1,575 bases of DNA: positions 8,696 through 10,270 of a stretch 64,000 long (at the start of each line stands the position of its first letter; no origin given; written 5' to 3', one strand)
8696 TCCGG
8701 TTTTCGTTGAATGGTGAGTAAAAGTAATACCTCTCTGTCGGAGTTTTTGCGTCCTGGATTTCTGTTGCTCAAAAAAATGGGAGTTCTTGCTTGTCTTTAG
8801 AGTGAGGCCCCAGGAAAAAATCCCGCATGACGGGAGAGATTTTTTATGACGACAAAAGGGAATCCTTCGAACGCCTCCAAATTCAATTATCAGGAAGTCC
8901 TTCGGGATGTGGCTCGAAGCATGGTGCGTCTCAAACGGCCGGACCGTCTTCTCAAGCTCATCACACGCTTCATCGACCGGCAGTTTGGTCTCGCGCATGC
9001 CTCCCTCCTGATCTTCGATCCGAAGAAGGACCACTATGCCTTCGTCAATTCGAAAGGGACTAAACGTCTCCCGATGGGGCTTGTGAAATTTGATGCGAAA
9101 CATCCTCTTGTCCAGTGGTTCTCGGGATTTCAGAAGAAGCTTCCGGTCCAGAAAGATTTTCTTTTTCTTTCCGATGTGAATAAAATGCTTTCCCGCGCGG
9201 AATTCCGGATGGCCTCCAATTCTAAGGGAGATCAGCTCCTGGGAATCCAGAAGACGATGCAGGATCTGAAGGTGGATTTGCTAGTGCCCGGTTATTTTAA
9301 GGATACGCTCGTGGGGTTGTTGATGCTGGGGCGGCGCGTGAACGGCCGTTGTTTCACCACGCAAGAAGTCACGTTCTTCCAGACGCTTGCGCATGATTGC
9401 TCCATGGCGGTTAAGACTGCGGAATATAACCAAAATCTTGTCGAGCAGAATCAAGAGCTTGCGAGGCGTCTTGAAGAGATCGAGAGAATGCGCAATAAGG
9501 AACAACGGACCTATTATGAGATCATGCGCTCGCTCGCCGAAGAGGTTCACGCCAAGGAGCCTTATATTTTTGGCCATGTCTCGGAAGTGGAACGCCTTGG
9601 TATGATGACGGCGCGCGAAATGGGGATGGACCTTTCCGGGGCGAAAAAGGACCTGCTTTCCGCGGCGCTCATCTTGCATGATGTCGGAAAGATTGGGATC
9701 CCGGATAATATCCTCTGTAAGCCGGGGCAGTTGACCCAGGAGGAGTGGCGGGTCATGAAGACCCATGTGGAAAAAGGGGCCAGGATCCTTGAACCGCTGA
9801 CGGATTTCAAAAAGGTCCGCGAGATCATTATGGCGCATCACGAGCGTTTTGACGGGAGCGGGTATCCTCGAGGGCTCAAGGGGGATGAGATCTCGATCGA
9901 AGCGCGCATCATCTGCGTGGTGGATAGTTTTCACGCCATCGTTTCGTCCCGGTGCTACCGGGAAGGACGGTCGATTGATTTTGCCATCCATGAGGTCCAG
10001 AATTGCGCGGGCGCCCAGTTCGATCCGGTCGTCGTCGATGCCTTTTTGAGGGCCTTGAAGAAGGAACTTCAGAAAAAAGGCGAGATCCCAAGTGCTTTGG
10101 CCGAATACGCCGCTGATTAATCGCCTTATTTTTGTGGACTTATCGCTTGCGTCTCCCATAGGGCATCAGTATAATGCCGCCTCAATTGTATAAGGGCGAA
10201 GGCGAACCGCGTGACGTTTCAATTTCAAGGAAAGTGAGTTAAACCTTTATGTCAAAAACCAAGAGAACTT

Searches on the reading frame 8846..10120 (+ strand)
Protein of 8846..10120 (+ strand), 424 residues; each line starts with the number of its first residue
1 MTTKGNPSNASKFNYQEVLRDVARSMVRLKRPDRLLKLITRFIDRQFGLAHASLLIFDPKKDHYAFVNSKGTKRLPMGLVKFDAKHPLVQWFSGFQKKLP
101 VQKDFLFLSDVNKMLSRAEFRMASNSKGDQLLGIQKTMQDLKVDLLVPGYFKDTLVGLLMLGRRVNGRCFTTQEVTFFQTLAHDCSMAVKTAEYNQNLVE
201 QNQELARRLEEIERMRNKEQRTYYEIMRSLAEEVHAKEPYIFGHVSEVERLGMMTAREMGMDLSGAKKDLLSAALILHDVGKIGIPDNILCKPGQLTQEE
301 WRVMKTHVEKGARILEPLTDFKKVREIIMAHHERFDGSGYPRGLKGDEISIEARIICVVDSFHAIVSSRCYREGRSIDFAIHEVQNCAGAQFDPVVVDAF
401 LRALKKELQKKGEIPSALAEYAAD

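Call 80: search_protein_families(library=pfam, proteins=[window:8846-10120:+], max_evalue=1e-8)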
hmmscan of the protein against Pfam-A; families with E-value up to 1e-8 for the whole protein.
window:8846-10120:+ (424 aa): 2 families
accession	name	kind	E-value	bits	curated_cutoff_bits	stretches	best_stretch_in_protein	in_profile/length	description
PF13487.12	HD_5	-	8.8e-37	126.9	27.2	1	231-396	4-170/170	HD domain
PF01966.28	HD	-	3.3e-21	76.2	22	1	242-364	2-115/116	HD domain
